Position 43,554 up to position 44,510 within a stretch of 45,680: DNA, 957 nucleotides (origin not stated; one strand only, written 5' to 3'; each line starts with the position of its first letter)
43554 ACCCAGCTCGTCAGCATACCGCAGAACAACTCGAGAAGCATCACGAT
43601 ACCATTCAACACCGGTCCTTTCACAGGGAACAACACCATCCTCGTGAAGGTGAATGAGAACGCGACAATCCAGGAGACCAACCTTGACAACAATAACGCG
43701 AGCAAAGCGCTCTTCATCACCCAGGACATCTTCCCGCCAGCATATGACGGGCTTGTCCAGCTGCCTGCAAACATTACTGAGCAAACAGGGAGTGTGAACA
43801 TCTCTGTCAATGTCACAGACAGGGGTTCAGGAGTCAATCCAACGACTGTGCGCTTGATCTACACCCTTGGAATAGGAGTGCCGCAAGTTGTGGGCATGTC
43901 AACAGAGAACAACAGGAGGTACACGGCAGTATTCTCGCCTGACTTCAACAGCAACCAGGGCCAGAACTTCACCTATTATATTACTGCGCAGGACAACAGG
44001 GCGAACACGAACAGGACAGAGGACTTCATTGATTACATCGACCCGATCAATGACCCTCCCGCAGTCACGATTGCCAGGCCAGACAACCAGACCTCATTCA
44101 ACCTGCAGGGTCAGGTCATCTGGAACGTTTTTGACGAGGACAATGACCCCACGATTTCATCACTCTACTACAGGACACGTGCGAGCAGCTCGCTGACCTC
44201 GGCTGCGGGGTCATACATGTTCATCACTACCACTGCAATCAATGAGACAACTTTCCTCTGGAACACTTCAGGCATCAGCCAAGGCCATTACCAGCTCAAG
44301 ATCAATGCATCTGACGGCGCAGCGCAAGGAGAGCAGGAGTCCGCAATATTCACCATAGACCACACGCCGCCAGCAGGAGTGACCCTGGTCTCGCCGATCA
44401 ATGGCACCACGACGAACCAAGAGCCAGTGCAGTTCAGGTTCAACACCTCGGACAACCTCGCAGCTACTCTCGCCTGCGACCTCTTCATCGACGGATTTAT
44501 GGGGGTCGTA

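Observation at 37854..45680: Giant open-ended ORF missing from the ORF track, with hierarchical repeat architecture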

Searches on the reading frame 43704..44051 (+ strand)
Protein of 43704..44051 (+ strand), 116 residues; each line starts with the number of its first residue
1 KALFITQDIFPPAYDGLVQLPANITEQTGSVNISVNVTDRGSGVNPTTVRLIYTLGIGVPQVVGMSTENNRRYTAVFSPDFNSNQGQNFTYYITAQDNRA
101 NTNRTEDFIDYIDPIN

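Call 19: search_protein_families(library=pfam, proteins=[window:43710-44040:+], max_evalue=1)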
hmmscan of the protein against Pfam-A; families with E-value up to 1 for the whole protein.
window:43710-44040:+ (110 aa): 0 families

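Call 43: search_protein_representatives(alignment_id=A2)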
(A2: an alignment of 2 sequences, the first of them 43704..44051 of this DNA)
Query: 2 sequences, 120 profile positions. Proteins with E-value up to 0.001 (for the whole library): 110; up to 1e-10: 27; up to 1e-30: 5. The best 110 are listed.
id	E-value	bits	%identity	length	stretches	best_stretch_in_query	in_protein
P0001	1.2e-118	406.3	-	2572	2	2-120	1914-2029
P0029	1.6e-59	215.4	-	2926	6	6-120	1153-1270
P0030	5.9e-55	200.7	-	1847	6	6-120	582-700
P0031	1.7e-45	170.1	-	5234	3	3-120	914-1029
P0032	4.5e-39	149.4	-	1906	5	4-120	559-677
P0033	3.2e-28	114.4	-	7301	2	4-117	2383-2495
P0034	6.1e-27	110.3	-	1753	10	8-111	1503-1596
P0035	3.1e-26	108.0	-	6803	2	4-120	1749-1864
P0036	2.7e-24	101.7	-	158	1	3-120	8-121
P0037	3.4e-21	91.7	-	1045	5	18-117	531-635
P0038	1.2e-20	90.0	-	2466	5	6-120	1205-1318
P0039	2.9e-20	88.7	-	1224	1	3-120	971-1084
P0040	4.9e-20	88.0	-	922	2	9-119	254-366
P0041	2.0e-17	79.5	-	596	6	7-105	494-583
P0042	2.5e-16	76.0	-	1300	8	9-111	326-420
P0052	3.0e-11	59.6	-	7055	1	3-119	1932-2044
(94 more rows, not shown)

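Call 45: search_protein_families(library=pfam, proteins=[P0029, P0030, P0032, P0036, P0039], max_evalue=0.001)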
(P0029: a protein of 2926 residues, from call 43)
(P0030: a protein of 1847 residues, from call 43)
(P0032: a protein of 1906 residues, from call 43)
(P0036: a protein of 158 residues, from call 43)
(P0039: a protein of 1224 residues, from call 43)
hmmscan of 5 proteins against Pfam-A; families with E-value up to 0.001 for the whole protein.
P0029 (2926 aa): 9 families
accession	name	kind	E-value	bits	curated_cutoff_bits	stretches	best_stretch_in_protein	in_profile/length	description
PF13620.12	CarboxypepD_reg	-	4e-20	72.4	32.3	2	31-107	1-82/82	Carboxypeptidase regulatory-like domain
PF17957.7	Big_7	-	1.6e-14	54.8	24.1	2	1500-1550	17-60/70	Bacterial Ig domain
PF13715.12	CarbopepD_reg_2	-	4e-13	49.6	32.2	1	32-114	1-84/88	CarboxypepD_reg-like domain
PF08308.17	PEGA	-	4e-12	46.3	20.8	1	173-235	3-63/71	PEGA domain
PF14686.12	fn3_3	-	3.2e-06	27.2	24.4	1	1698-1771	5-74/75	Polysaccharide lyase family 4, domain II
PF02089.21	Palm_thioest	-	1.3e-05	25.5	26.8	1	2038-2136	71-182/254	Palmitoyl protein thioesterase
PF09430.16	EMC7_beta-sandw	-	3e-05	24.6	26.6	0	53-96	18-58/122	ER membrane protein complex subunit 7, beta-sandwich domain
PF05057.20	DUF676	-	3.2e-05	24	20.3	1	1970-2083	6-131/217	Putative serine esterase (DUF676)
PF24096.1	DUF7379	-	0.00014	22.4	33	1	1973-2080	2-115/191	Domain of unknown function (DUF7379)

P0030 (1847 aa): 4 families
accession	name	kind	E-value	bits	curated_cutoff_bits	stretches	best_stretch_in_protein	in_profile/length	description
PF17957.7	Big_7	-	4.5e-15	56.5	24.1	2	408-459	17-61/70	Bacterial Ig domain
PF08308.17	PEGA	-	1.8e-12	47.4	20.8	1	210-274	2-65/71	PEGA domain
PF13620.12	CarboxypepD_reg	-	2.7e-09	37.7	32.3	1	70-142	1-78/82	Carboxypeptidase regulatory-like domain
PF13715.12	CarbopepD_reg_2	-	7.9e-07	29.5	32.2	1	73-123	3-54/88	CarboxypepD_reg-like domain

P0032 (1906 aa): 4 families
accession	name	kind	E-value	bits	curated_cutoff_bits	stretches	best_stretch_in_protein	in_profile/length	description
PF17957.7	Big_7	-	1.7e-29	102.7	24.1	3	680-743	1-58/70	Bacterial Ig domain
PF18962.6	Por_Secre_tail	-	7.4e-05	23.4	27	1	1827-1904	2-75/75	Secretion system C-terminal sorting domain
PF19077.6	Big_13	-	0.0003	21.6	27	0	420-461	60-101/102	Bacterial Ig-like domain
PF00754.31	F5_F8_type_C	-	0.00034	21.2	28.2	0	1149-1175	56-82/127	F5/8 type C domain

P0036 (158 aa): 0 families

P0039 (1224 aa): 5 families
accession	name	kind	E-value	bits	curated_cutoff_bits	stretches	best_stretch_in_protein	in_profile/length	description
PF05048.19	NosD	-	6.4e-36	124.2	23.6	1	354-552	21-211/212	Periplasmic copper-binding protein (NosD)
PF13385.13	Laminin_G_3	-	2e-16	60.9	27.6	1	132-277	1-151/151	Concanavalin A-like lectin/glucanases superfamily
PF10102.14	DUF2341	-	1.3e-15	58.1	23.4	1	17-85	2-71/84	Domain of unknown function (DUF2341)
PF13229.12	Beta_helix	-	2.6e-15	56.9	25.9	1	402-525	22-147/158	Right handed beta helix region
PF19077.6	Big_13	-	3.4e-05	24.7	27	0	725-776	48-101/102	Bacterial Ig-like domain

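Call 50: search_solved_structures(query=A4, max_evalue=10)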
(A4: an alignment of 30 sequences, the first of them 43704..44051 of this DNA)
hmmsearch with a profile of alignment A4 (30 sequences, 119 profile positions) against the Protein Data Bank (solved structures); distinct sequences matched with E-value up to 10: 31.
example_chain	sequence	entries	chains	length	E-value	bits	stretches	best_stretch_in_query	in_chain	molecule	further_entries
4ytg_A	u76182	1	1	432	0.00056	23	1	45-106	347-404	Peptidylarginine deiminase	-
6i0x_A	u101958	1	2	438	0.00056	23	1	45-106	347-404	Peptidylarginine deiminase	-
4yt9_A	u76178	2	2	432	0.00056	23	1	45-106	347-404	Peptidylarginine deiminase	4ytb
5ak8_A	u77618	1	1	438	0.00057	23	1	45-106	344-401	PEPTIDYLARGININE DEIMINASE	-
5ak7_A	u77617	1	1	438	0.00058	23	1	45-106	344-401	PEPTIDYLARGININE DEIMINASE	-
9bn7_D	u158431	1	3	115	0.0043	20.2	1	17-85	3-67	VNARC4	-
8ft9_A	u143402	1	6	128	0.021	18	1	16-79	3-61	VNAR B6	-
5mtj_A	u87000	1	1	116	0.22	14.6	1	69-116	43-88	Tyrosine-protein kinase Yes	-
8umz_A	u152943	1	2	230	0.26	14.4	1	12-106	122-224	Protocadherin-15 EC4-EC7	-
1xkw_A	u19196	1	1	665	0.27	14.4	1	44-97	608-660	Fe(III)-pyochelin receptor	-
5t9t_A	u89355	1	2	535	0.28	14.3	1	11-96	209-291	Protocadherin gamma B2-alpha C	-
5szr_A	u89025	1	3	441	0.3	14.2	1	34-96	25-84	Protein Pcdhgb2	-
5tpk_A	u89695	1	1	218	0.34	14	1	11-113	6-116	Protocadherin-15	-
2i26_N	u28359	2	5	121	0.37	13.9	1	17-81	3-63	New Antigen Receptor Ancestral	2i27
3v9f_A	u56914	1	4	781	0.41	13.8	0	9-44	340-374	Two-component system sensor histidine kinase/response regulator, hybrid (One-component sys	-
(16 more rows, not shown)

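Call 71: list_cluster_members(proteins=[P0033, P0031, P0035, P0052, P0001])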
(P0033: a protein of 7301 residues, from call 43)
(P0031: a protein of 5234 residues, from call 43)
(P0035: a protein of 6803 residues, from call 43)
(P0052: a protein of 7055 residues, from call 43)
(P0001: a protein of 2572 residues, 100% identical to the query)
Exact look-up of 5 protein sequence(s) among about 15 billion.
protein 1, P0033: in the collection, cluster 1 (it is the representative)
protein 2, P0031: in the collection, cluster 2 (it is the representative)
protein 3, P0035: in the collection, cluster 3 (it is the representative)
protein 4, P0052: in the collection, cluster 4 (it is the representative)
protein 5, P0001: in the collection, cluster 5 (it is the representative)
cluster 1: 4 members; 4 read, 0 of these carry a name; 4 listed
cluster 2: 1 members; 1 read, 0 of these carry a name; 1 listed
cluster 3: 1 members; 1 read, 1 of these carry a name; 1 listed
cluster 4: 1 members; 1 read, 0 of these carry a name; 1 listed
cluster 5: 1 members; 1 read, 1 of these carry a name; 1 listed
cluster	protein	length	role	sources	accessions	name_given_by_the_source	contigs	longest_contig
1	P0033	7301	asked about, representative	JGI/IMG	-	-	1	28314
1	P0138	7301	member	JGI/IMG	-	-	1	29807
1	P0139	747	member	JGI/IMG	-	-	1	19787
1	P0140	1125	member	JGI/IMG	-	-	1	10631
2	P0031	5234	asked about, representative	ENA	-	-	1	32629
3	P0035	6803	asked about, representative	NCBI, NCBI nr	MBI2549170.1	VCBS repeat-containing protein, partial [Candidatus Woesearchaeota archaeon] | VCBS repeat-containing protein [Candidatus Woesearchaeota archaeon]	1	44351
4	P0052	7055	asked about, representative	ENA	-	-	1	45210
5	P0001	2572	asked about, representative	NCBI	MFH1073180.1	MAG: CARDB domain-containing protein, partial [Nanoarchaeota archaeon]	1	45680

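Call 72: find_encoding_contigs(protein=P0033, flank=10000, max_places=3)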
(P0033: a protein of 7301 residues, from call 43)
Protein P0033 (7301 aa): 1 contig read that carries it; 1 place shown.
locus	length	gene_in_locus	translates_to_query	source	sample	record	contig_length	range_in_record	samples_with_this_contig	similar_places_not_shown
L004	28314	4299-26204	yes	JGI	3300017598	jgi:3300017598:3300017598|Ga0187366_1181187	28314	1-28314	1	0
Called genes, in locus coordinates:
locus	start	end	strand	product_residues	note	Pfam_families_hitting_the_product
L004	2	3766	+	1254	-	?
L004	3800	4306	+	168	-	-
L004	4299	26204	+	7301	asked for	PF16656:Pur_ac_phosph_N (faint), PF07705:CARDB (weak), PF13517:FG-GAP_3, PF07705:CARDB, PF13517:FG-GAP_3 (weak), PF00092:VWA (weak)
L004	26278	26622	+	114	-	-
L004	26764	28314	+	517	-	?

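Call 73: search_protein_families(library=pfam, proteins=[L004:11496-26201:+, L004:3800-4303:+, L004:2-3763:+, L004:26278-26619:+], max_evalue=0.001)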
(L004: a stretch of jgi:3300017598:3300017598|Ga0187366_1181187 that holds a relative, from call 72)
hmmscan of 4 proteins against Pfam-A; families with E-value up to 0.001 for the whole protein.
L004:11496-26201:+ (4902 aa): 7 families
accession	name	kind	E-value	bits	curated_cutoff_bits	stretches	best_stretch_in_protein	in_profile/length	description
PF07705.17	CARDB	-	1.5e-30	105.8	22.7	2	1764-1848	16-99/101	CARDB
PF13517.12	FG-GAP_3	-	4.2e-28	98.1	26.9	4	760-821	1-61/61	FG-GAP-like repeat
PF00092.34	VWA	-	5e-08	33.8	23.8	1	4505-4664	25-172/174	von Willebrand factor type A domain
PF13519.12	VWA_2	-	8.1e-05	23.6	27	0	4495-4583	18-106/107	von Willebrand factor type A domain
PF05345.18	He_PIG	-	0.00026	21.8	24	0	4668-4742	11-96/96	Putative Ig domain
PF11611.13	DUF4352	-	0.0003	21.5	25.9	0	2727-2763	40-76/122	Domain of unknown function (DUF4352)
PF13750.12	Big_3_3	-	0.00054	20.1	27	0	270-357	5-97/157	Bacterial Ig-like domain (group 3)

L004:3800-4303:+ (168 aa): 0 families

L004:2-3763:+ (1254 aa): 2 families
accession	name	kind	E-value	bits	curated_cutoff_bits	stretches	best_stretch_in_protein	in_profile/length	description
PF13517.12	FG-GAP_3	-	2.5e-61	204.6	26.9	12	867-926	1-60/61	FG-GAP-like repeat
PF01839.29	FG-GAP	-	6.9e-17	61.4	22.1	0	864-883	6-25/37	FG-GAP repeat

L004:26278-26619:+ (114 aa): 0 families

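Call 76: search_protein_families(library=ncbifam, proteins=[L004:24000-26201:+], max_evalue=0.01)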
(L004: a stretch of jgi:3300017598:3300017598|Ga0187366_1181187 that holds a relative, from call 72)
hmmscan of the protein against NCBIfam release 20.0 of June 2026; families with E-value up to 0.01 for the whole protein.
L004:24000-26201:+ (734 aa): 4 families
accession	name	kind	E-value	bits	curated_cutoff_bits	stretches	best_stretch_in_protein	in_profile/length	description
NF010238.0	PRK13685.1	subfamily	1.4e-05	24.4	432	1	324-506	113-303/335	hypothetical protein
NF047508.1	VWA_BatA_Lepto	exception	5.9e-05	22.2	380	1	445-500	210-270/315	VWA domain-containing protein BatA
TIGR00868.1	hCaCC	subfamily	0.00093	17.1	900.85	0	438-500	413-477/863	calcium-activated chloride channel protein 1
NF038112.1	myxo_dep_M36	subfamily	0.0087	13.2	1500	0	62-115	1264-1318/1604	myxosortase-dependent M36 family metallopeptidase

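Call 82: search_protein_families(library=pfam, proteins=[L004:7422-8498:+], max_evalue=0.1)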
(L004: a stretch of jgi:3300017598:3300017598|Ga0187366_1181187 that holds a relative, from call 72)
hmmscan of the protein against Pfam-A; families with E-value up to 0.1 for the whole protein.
L004:7422-8498:+ (359 aa): 1 family
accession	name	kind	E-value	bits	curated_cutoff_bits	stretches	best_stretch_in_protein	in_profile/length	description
PF10102.14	DUF2341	-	0.039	14.9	23.4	1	87-130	12-56/84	Domain of unknown function (DUF2341)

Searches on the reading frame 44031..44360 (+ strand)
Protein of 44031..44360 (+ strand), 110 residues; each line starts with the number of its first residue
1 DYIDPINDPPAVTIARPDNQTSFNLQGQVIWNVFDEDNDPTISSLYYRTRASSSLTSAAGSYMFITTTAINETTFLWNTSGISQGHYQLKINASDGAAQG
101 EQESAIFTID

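Call 19: search_protein_families(library=pfam, proteins=[window:44031-44360:+], max_evalue=1)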
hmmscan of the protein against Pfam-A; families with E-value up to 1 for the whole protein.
window:44031-44360:+ (110 aa): 4 families
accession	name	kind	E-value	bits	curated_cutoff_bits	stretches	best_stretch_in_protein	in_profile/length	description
PF17957.7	Big_7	-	0.0032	18.5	24.1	1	10-90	1-69/70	Bacterial Ig domain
PF19077.6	Big_13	-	0.012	16.5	27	1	54-110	42-101/102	Bacterial Ig-like domain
PF24421.1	Ig_J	-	0.032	14.8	29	1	59-109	52-101/104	Tip attachment protein J, Ig-like domain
PF18962.6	Por_Secre_tail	-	0.048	14.4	27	1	52-96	23-67/75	Secretion system C-terminal sorting domain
